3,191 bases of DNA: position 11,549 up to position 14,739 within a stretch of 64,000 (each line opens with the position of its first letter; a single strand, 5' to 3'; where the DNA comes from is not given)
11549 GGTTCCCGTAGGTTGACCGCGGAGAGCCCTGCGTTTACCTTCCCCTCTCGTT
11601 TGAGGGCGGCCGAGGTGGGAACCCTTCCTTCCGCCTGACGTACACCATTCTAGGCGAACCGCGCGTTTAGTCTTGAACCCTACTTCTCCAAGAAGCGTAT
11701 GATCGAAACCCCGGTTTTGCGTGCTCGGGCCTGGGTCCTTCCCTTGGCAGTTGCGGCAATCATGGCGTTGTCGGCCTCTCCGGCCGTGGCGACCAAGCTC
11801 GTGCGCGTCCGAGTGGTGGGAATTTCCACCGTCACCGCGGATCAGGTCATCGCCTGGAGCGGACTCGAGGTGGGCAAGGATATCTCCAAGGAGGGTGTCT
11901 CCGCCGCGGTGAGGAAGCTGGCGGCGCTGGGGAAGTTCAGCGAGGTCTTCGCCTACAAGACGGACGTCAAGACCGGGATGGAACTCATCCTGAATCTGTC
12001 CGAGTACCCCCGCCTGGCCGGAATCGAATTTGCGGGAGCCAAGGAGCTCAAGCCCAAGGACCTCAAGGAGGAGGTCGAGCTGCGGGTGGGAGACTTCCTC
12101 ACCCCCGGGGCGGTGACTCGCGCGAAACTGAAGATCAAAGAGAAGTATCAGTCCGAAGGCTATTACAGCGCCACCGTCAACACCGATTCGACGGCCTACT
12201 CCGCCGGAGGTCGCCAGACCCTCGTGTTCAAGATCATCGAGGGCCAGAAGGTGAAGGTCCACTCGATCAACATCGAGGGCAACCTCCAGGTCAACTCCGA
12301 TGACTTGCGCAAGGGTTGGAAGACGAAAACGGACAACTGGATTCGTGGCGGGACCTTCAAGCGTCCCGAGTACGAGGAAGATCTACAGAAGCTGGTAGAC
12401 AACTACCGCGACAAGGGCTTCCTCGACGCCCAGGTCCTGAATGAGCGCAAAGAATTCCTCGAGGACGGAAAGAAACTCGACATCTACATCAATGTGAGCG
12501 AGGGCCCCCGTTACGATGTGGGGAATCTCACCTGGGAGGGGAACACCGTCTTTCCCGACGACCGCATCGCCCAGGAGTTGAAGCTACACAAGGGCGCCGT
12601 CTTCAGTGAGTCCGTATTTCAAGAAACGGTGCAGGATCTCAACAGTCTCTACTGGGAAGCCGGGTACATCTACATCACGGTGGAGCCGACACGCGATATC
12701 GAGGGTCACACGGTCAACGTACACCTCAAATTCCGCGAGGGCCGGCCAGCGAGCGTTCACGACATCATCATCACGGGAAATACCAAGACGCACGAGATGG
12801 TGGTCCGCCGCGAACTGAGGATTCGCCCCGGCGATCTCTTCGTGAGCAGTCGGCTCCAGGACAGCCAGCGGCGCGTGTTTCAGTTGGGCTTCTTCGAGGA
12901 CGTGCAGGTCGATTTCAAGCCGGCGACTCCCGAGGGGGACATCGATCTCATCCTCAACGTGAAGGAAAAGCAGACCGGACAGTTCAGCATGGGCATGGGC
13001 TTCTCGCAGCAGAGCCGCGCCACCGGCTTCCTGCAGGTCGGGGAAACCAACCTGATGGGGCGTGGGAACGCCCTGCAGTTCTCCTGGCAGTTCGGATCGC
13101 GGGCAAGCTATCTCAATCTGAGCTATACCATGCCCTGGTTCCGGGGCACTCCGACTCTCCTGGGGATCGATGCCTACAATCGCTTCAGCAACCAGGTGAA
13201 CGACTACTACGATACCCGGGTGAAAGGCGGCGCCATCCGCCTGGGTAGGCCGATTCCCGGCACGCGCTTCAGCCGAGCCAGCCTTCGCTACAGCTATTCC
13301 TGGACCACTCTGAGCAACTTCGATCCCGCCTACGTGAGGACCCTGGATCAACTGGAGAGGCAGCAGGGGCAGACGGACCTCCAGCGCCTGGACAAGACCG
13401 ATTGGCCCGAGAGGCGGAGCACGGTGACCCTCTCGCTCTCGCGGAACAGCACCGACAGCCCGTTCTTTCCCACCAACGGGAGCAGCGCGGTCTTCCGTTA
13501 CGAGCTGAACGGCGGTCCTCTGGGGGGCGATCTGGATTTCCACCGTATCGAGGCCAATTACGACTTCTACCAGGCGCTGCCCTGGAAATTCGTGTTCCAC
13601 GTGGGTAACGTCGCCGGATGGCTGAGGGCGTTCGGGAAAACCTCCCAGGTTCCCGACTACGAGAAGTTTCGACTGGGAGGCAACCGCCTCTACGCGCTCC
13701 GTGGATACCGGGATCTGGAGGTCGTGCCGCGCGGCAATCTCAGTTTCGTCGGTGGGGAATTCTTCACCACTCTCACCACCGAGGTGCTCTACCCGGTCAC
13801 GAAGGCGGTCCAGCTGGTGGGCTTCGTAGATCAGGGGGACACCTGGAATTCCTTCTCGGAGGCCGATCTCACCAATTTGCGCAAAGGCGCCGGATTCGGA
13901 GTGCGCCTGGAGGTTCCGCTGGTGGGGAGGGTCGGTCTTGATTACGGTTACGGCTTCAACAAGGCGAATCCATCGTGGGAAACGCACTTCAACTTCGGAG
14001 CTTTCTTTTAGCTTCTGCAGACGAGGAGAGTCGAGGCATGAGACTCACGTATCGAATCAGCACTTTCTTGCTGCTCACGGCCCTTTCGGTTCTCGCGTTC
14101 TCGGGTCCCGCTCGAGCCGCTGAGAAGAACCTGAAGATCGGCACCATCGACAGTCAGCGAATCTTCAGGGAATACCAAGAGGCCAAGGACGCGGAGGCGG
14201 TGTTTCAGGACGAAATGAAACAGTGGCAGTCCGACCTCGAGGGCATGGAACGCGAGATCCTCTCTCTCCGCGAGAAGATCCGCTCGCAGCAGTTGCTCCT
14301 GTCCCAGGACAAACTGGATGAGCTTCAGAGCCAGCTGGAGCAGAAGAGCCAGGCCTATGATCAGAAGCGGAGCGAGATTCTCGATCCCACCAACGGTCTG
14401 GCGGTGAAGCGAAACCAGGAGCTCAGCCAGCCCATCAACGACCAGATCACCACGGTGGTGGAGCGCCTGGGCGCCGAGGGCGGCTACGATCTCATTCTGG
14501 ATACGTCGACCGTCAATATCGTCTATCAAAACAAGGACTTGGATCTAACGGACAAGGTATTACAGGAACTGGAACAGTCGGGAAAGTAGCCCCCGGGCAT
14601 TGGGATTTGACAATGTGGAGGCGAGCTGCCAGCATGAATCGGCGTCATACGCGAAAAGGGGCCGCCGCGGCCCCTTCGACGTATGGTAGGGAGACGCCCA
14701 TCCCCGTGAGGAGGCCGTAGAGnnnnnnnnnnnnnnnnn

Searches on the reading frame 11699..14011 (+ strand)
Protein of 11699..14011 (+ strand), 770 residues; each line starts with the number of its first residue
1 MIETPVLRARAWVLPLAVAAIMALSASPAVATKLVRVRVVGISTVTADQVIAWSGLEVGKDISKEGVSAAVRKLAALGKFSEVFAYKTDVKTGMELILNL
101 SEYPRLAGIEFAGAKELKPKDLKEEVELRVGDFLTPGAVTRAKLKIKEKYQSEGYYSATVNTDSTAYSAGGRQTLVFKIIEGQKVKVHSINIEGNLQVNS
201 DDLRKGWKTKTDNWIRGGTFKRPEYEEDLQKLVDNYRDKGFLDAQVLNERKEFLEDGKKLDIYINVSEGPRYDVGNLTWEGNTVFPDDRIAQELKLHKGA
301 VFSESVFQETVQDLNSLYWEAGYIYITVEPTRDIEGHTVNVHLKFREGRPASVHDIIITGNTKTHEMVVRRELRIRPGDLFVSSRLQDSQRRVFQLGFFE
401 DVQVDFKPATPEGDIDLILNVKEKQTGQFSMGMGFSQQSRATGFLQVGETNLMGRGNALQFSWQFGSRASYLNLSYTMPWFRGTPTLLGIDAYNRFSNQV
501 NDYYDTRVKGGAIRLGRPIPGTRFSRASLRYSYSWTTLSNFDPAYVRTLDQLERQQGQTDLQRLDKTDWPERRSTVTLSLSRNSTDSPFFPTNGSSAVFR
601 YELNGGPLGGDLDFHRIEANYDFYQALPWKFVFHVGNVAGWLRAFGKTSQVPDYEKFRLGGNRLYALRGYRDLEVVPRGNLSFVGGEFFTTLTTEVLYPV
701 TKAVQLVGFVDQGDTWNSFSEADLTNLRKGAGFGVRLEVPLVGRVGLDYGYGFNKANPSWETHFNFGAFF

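Call 28: search_protein_families(library=pfam, proteins=[window:11699-14011:+], max_evalue=0.00001)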
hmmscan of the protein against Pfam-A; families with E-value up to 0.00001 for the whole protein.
window:11699-14011:+ (770 aa): 4 families
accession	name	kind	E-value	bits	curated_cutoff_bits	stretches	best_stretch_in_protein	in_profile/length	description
PF07244.20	POTRA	-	3.9e-59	197.7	21.3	4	272-348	1-79/79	Surface antigen variable number repeat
PF01103.29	Omp85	-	1.1e-46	160.2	24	1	451-767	1-320/325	Omp85 superfamily domain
PF08479.16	POTRA_2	-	1.5e-09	38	24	0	278-340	7-70/76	POTRA domain, ShlB-type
PF08478.15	POTRA_1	-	4.5e-07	30.5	23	0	352-405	2-55/69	POTRA domain, FtsQ-type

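Call 58: find_homologous_proteins(query=window:11699-14008:+, max_evalue=1e-20)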
Query window:11699-14008:+ (770 aa): 572 proteins with E <= 1e-20 among 8000 candidates; the best 120 are listed.
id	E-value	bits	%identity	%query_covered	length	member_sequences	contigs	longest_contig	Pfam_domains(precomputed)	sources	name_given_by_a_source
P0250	0.0e+0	1716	100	97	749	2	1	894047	PF08479.17,PF08478.16,PF07244.21,PF01103.30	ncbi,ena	-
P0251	0.0e+0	1525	90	94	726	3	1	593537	PF08479.17,PF08478.16,PF07244.21,PF01103.30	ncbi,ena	-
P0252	0.0e+0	1382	77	94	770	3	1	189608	PF08479.17,PF08478.16,PF07244.21,PF01103.30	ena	-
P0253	0.0e+0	1377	75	100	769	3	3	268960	PF08479.17,PF08478.16,PF07244.21,PF01103.30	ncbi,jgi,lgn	-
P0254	0.0e+0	1091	63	95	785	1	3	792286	PF08479.17,PF08478.16,PF07244.21,PF01103.30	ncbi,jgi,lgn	jgi:outer membrane protein insertion porin family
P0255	0.0e+0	1054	60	96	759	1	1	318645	PF08479.17,PF07244.21,PF01103.30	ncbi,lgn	-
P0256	0.0e+0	1026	58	100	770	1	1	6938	PF08479.17,PF07244.21,PF01103.30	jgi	jgi:outer membrane protein insertion porin family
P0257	2.2e-297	1006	58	96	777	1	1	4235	PF08479.17,PF08478.16,PF07244.21,PF01103.30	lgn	-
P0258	6.7e-278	942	53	99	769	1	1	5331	PF08479.17,PF08478.16,PF07244.21,PF01103.30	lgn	-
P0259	1.4e-273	928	54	99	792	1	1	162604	PF08479.17,PF07244.21,PF01103.30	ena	-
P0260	7.3e-271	919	54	98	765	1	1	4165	PF08479.17,PF08478.16,PF07244.21,PF01103.30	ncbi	-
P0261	1.4e-270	918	55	97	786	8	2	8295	PF08479.17,PF08478.16,PF07244.21,PF01103.30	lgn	-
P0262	5.3e-270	916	52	99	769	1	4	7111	PF08479.17,PF08478.16,PF07244.21,PF01103.30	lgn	-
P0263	8.1e-270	915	53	98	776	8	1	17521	PF08479.17,PF08478.16,PF07244.21,PF01103.30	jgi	jgi:outer membrane protein insertion porin family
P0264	1.2e-268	911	55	96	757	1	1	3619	PF08479.17,PF08478.16,PF07244.21,PF01103.30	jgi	jgi:outer membrane protein insertion porin family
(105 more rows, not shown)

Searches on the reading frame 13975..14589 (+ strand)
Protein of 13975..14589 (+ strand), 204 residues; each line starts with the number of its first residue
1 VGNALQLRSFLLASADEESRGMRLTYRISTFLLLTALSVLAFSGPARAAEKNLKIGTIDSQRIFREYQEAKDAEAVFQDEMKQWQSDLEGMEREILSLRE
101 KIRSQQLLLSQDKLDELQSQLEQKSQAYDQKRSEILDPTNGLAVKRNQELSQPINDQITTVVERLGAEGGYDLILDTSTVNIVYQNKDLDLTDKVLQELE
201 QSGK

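Call 28: search_protein_families(library=pfam, proteins=[window:13975-14589:+], max_evalue=0.00001)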
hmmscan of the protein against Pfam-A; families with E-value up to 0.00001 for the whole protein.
window:13975-14589:+ (204 aa): 1 family
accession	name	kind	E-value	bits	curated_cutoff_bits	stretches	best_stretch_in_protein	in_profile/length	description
PF03938.19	OmpH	-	1.4e-28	100.3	32.4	1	54-199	1-141/141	Outer membrane protein (OmpH-like)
